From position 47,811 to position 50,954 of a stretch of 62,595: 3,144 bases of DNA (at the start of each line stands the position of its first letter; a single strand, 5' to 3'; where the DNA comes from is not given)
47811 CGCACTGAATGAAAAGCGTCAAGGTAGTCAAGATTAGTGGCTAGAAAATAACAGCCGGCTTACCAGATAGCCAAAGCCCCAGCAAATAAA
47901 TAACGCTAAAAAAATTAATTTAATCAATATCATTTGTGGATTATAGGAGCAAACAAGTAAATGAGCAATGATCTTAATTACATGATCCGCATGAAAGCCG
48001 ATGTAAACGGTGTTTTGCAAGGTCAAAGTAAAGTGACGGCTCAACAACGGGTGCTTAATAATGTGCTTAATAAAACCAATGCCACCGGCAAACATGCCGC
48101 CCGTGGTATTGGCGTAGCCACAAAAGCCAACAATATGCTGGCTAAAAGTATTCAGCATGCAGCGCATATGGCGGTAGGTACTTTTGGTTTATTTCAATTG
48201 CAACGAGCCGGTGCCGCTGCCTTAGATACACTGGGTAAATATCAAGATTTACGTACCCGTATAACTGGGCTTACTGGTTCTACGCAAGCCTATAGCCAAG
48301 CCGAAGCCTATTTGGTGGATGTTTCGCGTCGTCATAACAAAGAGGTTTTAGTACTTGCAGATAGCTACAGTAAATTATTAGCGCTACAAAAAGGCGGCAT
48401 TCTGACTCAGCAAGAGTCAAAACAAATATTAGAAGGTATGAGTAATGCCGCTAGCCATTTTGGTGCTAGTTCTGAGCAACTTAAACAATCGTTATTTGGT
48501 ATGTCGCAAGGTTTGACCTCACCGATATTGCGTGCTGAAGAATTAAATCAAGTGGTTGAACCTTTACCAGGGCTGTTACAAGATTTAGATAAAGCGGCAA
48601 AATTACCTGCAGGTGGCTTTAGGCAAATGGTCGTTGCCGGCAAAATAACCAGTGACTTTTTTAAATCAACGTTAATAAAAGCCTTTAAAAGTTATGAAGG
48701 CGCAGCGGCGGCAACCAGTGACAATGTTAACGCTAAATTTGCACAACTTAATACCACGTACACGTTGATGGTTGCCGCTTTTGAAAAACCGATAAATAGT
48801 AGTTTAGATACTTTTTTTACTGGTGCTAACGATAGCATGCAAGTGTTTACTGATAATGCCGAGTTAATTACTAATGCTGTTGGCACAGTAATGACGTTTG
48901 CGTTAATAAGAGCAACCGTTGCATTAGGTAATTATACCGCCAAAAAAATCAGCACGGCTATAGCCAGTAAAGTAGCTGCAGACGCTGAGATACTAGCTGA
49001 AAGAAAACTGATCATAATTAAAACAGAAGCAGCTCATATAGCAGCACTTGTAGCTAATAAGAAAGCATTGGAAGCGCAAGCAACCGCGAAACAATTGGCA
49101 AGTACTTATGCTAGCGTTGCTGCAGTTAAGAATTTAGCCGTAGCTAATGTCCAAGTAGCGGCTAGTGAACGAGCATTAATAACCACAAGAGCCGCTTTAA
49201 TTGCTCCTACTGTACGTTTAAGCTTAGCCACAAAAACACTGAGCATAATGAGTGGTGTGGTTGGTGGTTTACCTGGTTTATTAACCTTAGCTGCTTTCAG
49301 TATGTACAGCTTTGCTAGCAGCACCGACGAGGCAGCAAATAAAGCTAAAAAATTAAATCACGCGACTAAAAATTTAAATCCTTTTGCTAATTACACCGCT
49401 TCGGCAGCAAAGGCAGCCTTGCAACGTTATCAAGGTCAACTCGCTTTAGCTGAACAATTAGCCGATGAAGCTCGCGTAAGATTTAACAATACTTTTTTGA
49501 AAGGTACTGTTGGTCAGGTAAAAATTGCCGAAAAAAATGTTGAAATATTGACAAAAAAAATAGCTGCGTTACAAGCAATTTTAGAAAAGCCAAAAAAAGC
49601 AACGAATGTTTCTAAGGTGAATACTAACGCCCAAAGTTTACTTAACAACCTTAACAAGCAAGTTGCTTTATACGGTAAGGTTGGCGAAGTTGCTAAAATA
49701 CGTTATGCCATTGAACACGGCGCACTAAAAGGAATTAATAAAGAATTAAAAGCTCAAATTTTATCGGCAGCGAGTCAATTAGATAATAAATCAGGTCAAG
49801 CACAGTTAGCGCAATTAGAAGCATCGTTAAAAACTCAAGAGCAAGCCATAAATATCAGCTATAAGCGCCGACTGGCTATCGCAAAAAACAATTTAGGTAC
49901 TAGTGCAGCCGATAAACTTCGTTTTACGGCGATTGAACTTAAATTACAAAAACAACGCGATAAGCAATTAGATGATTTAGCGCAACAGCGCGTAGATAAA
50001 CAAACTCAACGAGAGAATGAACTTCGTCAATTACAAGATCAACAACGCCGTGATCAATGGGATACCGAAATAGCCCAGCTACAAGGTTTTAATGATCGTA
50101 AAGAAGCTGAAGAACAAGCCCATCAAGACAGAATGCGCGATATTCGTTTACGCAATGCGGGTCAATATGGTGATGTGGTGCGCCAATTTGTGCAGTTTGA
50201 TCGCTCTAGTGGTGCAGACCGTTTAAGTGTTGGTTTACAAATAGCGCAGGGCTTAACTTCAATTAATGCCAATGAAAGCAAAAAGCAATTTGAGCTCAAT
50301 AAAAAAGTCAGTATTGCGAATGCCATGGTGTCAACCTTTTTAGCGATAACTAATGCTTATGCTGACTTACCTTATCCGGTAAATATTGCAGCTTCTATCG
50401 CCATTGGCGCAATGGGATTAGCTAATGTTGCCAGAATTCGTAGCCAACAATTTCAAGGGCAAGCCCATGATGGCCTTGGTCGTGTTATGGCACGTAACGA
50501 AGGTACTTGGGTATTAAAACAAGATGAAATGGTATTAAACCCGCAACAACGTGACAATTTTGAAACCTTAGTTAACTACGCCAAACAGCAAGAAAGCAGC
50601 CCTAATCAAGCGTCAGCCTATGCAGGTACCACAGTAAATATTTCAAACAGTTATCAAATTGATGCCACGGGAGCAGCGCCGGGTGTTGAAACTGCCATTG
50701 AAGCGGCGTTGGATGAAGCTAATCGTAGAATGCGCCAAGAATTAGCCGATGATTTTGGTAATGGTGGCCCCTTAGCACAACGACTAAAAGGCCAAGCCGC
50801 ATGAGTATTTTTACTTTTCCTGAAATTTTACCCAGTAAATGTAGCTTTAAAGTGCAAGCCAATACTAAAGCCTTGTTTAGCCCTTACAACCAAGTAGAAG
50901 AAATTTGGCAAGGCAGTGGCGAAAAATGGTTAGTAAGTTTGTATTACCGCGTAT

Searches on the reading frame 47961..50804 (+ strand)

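Call 42: search_protein_families(library=pfam, proteins=[window:47961-50804:+], max_evalue=0.00001)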
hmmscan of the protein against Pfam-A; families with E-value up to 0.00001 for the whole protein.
window:47961-50804:+ (947 aa): 1 family
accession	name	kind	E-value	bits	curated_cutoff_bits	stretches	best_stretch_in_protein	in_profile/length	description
PF20155.4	TMP_3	-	2.9e-37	128.7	41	1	87-275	3-191/192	Tape measure protein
